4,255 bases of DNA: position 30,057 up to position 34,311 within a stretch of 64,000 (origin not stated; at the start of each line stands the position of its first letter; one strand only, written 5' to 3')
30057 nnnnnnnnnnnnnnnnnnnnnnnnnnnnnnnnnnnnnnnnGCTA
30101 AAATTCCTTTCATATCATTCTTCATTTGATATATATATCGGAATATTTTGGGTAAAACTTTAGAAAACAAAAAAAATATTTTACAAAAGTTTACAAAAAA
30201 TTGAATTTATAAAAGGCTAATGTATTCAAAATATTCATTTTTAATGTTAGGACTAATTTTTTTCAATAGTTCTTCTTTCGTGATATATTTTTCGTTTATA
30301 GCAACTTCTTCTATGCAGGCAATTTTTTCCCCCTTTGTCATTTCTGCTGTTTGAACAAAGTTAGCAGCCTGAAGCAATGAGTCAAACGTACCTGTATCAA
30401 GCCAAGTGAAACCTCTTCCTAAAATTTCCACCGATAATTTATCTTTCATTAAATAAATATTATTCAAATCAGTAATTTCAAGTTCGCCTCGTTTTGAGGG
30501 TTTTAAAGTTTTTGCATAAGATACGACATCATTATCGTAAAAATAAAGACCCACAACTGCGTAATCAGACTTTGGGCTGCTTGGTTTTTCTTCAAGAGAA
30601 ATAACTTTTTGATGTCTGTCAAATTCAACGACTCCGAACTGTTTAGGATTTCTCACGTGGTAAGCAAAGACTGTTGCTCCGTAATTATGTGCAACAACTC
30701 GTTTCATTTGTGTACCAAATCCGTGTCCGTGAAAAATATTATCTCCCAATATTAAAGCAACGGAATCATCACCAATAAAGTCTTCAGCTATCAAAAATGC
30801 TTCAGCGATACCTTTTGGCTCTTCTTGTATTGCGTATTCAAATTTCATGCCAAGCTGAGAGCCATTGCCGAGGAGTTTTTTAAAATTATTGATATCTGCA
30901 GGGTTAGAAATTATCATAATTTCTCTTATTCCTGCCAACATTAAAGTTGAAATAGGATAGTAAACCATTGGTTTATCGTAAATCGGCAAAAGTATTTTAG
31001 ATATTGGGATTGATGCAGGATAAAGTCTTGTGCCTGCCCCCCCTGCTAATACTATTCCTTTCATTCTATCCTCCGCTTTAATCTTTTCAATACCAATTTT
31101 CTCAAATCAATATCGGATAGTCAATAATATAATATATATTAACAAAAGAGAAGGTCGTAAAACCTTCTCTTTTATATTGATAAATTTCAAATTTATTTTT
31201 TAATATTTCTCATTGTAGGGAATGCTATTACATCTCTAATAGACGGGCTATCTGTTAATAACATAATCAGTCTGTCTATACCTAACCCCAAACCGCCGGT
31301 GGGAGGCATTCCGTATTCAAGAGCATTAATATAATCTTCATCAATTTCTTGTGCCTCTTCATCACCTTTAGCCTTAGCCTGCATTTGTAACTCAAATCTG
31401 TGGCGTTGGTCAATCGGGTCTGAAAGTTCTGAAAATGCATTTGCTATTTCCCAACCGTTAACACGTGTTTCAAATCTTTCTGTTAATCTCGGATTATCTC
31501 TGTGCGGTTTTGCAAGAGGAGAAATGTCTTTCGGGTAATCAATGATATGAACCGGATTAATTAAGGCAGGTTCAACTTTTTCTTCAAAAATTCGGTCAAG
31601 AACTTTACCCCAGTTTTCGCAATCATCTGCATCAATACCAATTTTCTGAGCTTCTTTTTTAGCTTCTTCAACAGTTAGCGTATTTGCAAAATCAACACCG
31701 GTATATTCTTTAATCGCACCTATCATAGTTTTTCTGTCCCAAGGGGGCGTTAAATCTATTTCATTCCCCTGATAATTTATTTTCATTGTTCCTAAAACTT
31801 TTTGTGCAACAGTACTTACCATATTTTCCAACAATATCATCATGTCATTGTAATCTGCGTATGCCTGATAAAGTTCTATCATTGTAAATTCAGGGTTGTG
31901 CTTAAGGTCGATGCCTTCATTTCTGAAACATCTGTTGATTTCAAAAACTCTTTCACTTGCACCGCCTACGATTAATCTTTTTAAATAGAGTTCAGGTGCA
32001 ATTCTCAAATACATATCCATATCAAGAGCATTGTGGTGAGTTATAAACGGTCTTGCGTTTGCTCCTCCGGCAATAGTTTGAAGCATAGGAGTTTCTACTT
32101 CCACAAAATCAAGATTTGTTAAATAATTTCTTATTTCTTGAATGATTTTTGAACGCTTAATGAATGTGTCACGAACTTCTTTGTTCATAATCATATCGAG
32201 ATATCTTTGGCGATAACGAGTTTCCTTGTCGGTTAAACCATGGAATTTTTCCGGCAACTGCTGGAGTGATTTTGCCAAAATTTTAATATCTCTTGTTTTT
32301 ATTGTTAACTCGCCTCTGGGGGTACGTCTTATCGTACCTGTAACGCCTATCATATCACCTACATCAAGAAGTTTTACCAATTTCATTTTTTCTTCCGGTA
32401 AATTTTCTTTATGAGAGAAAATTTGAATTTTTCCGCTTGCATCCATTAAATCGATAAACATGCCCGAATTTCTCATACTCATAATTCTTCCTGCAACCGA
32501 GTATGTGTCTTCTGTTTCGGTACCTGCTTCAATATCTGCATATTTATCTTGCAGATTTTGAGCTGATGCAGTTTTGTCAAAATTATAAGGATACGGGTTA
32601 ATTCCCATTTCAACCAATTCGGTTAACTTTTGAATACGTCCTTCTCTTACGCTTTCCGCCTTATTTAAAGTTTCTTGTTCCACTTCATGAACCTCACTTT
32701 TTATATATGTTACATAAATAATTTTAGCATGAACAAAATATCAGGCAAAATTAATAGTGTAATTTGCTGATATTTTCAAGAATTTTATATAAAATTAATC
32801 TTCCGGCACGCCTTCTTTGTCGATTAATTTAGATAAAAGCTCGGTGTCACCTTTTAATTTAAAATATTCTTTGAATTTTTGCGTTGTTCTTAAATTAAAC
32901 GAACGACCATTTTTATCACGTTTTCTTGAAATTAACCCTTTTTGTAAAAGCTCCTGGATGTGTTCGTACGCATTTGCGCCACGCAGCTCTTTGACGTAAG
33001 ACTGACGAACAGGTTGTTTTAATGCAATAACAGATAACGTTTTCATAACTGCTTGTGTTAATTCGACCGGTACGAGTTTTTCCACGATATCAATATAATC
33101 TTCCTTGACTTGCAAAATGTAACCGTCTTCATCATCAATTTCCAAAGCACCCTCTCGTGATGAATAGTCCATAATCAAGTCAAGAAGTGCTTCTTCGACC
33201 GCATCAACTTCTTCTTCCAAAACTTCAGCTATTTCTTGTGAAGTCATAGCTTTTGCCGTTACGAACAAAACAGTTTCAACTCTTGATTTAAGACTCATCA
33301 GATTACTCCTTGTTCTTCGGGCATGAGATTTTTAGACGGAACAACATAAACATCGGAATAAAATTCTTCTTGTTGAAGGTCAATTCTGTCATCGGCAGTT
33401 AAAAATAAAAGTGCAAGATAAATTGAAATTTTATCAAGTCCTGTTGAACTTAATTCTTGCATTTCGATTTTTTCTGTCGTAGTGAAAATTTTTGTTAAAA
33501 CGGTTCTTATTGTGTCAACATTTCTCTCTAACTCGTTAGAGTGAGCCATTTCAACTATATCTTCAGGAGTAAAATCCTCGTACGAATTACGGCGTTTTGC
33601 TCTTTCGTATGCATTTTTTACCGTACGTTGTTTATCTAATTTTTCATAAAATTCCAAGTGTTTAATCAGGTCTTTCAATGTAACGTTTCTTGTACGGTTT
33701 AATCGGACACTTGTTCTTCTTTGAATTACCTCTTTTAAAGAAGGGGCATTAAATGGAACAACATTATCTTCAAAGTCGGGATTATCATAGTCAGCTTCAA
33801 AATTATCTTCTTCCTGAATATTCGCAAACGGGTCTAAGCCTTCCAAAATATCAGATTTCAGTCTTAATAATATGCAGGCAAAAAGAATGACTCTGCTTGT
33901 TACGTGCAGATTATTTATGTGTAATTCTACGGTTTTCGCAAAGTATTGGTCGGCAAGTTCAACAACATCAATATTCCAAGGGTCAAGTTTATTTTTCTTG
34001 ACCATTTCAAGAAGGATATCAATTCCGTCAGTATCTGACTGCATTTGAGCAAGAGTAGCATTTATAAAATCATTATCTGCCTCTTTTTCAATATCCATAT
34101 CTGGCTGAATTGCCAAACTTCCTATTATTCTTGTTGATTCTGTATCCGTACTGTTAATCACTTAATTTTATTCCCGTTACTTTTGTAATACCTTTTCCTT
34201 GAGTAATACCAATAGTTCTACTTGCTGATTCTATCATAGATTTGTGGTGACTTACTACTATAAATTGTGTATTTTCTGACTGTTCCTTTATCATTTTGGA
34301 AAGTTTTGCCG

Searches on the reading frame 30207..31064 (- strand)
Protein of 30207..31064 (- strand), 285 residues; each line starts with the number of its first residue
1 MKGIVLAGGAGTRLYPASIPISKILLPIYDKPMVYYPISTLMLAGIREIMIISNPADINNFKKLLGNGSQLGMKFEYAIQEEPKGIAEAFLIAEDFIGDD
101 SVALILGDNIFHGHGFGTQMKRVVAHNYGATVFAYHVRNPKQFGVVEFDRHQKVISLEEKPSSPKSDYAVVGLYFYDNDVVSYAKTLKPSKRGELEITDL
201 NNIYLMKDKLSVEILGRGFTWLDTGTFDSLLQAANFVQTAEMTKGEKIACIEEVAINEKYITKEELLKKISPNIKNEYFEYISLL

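Call 29: search_protein_families(library=pfam, proteins=[window:30207-31064:-], max_evalue=0.00001)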
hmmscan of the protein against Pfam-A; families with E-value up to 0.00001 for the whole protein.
window:30207-31064:- (285 aa): 2 families
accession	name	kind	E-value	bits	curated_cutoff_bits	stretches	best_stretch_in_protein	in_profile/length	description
PF00483.29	NTP_transferase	-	4e-70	236.6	21.2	1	2-238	1-243/245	Nucleotidyl transferase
PF12804.13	NTP_transf_3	-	2.7e-07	31.4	27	1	3-134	1-121/160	MobA-like NTP transferase domain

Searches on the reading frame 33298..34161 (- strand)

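Call 29: search_protein_families(library=pfam, proteins=[window:33298-34161:-], max_evalue=0.00001)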
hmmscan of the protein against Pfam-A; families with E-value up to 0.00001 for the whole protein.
window:33298-34161:- (287 aa): 1 family
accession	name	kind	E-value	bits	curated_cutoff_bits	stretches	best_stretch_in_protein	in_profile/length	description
PF02616.19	SMC_ScpA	-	2.3e-13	51.1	24.6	1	53-273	1-229/232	Segregation and condensation protein ScpA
